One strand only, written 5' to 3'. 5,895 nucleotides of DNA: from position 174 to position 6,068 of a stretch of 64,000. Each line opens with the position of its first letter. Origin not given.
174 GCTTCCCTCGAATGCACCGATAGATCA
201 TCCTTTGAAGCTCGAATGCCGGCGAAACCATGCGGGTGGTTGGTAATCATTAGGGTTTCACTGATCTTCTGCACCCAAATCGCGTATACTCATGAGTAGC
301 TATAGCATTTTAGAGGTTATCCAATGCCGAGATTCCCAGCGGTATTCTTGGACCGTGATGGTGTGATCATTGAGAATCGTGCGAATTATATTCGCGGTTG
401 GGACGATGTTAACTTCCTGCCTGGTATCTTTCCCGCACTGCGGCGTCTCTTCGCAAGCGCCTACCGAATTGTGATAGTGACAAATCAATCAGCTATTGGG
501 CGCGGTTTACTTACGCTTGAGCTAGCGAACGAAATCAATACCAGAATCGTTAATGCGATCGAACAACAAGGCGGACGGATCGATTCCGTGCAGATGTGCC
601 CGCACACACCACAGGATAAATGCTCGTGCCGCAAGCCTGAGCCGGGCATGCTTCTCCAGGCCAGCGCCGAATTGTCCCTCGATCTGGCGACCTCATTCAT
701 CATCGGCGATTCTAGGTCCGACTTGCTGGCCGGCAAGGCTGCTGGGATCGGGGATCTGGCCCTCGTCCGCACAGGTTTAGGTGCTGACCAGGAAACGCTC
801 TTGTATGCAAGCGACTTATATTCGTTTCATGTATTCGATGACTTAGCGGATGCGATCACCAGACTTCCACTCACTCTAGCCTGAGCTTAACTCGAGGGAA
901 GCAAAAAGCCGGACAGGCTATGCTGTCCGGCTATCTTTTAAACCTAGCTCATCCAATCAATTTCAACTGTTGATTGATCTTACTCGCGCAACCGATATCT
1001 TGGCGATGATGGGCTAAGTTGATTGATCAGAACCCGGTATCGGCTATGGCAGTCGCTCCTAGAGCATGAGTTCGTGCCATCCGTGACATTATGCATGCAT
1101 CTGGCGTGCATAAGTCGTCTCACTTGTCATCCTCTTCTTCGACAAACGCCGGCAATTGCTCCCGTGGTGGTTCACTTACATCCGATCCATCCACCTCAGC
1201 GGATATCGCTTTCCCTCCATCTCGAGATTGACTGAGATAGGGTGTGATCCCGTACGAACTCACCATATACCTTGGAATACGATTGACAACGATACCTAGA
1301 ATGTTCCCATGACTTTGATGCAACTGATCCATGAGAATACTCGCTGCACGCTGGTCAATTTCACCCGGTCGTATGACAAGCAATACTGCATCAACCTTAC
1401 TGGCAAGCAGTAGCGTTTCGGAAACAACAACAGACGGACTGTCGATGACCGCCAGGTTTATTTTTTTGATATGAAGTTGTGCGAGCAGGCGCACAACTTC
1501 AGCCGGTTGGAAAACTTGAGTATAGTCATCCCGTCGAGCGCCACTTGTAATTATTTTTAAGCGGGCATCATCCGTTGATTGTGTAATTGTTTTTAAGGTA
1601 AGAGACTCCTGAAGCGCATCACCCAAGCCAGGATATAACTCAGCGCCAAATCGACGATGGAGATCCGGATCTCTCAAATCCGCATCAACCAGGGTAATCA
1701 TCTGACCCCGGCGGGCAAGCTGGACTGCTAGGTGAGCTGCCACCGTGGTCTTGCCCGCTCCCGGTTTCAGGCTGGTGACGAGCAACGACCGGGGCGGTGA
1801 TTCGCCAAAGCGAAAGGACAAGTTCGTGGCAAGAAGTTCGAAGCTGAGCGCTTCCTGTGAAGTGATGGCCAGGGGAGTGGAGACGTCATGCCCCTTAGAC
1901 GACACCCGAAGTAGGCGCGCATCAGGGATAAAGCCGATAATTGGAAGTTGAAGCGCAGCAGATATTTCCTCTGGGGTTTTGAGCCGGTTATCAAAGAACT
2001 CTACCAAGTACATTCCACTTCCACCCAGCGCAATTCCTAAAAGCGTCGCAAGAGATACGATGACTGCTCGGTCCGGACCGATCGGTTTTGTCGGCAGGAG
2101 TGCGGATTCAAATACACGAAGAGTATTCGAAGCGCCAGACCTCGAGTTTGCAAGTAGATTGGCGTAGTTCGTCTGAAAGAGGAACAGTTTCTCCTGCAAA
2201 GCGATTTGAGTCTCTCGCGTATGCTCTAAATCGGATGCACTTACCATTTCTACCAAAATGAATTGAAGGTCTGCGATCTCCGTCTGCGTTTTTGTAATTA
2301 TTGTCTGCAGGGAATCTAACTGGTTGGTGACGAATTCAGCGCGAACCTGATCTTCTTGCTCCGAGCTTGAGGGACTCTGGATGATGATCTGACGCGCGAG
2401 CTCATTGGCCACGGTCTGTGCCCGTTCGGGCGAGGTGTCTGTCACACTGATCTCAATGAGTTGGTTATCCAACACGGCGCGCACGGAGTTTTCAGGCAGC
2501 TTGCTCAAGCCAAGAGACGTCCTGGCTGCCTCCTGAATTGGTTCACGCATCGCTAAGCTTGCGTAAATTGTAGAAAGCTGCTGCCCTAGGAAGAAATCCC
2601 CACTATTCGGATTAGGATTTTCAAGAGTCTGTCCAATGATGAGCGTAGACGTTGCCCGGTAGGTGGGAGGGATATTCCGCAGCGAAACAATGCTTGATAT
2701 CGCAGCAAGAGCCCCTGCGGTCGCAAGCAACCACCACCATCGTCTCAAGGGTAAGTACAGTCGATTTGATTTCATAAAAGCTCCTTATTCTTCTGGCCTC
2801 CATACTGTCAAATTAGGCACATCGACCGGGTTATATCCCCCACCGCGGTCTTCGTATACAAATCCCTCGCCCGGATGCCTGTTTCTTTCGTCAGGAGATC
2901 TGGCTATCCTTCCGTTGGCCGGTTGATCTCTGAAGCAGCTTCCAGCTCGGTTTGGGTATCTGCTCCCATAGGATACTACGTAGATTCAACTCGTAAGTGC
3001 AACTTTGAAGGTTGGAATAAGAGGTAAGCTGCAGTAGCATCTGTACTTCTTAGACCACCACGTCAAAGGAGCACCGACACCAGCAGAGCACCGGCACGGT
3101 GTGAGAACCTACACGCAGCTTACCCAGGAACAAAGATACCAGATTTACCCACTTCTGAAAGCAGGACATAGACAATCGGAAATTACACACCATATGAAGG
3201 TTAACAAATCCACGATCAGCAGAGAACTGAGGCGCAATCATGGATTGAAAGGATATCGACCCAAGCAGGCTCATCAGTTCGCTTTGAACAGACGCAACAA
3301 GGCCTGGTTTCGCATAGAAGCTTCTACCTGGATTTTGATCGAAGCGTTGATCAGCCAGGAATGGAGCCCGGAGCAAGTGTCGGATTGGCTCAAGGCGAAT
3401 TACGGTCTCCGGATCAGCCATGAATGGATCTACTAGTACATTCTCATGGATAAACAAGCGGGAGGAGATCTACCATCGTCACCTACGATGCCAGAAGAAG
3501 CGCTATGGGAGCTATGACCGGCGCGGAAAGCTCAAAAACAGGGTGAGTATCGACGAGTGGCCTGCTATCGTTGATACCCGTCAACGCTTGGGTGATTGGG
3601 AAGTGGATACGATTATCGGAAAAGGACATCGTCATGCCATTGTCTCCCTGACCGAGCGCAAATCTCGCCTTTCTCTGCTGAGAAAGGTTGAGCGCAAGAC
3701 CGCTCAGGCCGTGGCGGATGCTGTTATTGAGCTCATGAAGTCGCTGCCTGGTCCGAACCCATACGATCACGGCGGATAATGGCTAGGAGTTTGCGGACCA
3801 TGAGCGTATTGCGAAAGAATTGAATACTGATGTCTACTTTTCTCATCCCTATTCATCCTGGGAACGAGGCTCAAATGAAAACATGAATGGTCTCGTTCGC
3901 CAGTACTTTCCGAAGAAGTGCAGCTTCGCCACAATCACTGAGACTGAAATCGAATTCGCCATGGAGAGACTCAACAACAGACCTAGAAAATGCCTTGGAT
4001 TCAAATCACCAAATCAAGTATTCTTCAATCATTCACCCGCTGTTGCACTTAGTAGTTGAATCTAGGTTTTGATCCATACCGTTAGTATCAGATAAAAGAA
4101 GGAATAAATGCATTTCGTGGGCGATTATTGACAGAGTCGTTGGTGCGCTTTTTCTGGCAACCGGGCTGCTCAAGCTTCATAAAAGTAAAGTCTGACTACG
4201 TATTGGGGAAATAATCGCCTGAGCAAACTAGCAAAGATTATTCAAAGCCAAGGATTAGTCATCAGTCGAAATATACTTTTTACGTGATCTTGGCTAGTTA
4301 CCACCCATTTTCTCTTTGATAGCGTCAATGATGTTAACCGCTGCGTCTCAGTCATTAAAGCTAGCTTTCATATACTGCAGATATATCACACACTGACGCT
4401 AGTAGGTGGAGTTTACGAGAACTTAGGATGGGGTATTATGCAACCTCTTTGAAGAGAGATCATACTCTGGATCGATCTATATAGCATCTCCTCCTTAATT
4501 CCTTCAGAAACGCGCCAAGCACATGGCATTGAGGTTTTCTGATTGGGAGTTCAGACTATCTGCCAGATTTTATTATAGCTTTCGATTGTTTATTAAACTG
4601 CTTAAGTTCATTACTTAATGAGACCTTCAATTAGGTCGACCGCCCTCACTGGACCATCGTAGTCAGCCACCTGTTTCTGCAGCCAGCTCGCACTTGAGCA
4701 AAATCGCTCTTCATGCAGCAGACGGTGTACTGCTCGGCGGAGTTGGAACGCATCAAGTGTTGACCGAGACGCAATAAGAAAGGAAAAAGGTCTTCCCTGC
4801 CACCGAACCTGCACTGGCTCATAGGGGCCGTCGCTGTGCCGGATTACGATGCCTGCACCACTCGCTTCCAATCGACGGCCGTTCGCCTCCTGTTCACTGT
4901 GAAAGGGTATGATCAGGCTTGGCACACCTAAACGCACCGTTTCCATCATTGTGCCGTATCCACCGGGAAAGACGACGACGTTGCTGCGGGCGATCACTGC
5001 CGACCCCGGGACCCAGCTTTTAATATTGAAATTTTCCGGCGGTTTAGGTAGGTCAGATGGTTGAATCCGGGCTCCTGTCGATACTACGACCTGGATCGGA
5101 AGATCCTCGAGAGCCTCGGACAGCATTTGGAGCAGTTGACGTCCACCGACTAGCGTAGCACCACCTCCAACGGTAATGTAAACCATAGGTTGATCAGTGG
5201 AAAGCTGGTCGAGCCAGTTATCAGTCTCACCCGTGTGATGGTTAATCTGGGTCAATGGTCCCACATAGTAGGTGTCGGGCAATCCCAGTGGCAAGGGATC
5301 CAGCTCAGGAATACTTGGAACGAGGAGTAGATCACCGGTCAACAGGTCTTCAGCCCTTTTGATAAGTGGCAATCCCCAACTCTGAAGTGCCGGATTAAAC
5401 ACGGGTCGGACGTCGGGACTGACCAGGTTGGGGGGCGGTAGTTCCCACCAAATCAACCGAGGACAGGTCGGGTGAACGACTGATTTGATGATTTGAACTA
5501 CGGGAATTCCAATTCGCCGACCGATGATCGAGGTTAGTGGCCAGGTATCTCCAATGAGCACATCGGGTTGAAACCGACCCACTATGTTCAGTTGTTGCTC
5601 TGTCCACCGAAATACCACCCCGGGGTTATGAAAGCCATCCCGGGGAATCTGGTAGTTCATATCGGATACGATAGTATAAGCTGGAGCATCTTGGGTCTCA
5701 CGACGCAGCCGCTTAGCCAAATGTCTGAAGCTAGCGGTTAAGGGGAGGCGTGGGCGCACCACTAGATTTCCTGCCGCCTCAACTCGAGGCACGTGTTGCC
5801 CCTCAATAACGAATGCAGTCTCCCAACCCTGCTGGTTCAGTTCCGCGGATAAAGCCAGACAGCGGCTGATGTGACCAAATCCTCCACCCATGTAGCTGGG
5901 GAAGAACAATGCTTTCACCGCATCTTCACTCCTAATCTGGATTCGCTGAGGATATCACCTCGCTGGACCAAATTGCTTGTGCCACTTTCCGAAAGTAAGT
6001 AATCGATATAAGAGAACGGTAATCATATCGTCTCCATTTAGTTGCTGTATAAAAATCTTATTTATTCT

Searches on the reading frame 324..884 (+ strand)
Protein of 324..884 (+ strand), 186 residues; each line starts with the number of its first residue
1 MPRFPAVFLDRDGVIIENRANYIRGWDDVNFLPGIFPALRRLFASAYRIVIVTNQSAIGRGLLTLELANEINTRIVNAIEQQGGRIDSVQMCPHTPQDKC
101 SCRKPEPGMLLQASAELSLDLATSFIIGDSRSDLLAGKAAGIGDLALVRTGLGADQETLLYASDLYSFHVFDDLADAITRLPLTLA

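Call 16: search_protein_families(library=pfam, proteins=[window:324-884:+], max_evalue=0.001)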
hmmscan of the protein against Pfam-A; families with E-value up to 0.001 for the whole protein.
window:324-884:+ (186 aa): 4 families
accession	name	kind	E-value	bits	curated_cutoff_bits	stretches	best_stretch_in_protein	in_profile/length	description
PF13242.12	Hydrolase_like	-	1.3e-12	47.8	22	1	102-177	2-75/75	HAD-hyrolase-like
PF13419.12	HAD_2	-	3.7e-08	34.1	23.8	1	97-142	128-173/178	Haloacid dehalogenase-like hydrolase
PF08645.17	PNK3P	-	2.4e-07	31.1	22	1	9-130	5-126/161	Polynucleotide kinase 3 phosphatase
PF00702.32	Hydrolase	-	1.8e-06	28.9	26.4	1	15-141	83-191/191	haloacid dehalogenase-like hydrolase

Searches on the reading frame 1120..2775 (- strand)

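Call 16: search_protein_families(library=pfam, proteins=[window:1120-2775:-], max_evalue=0.001)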
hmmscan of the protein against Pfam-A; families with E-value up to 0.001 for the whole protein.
window:1120-2775:- (551 aa): 6 families
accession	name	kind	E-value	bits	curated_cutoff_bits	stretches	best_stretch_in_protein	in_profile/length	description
PF10609.15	ParA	-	1.8e-11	44.4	27.1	1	330-498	5-173/246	NUBPL iron-transfer P-loop NTPase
PF01656.29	CbiA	-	7.1e-09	36.1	25.4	1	332-472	2-54/125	CobQ/CobB/MinD/ParA nucleotide binding domain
PF09140.17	MipZ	-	1e-06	28.7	20.7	1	333-379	5-51/262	ATPase MipZ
PF13807.11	GNVR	-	4.6e-05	23.7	27.7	1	207-254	23-76/82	G-rich domain on putative tyrosine kinase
PF13500.12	AAA_26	-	0.00011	22.6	27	0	329-358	1-30/198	AAA domain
PF13614.12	AAA_31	-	0.00012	22.5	27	1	333-410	6-85/177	AAA domain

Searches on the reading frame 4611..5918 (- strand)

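Call 16: search_protein_families(library=pfam, proteins=[window:4611-5918:-], max_evalue=0.001)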
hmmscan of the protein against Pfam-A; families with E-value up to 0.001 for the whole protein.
window:4611-5918:- (435 aa): 4 families
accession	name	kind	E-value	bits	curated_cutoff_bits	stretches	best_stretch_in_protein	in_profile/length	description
PF06722.18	EryCIII-like_C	-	1.5e-11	44.9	31.7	1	270-363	7-99/145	Erythromycin biosynthesis protein CIII-like, C-terminal domain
PF04101.22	Glyco_tran_28_C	-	2.3e-08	34.7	22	1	267-363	23-127/166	Glycosyltransferase family 28 C-terminal domain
PF00201.24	UDPGT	-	3.3e-08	33.2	19.5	1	191-359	222-388/499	UDP-glucoronosyl and UDP-glucosyl transferase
PF13528.12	Glyco_trans_1_3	-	0.00077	19.2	25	0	312-360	255-305/322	Glycosyl transferase family 1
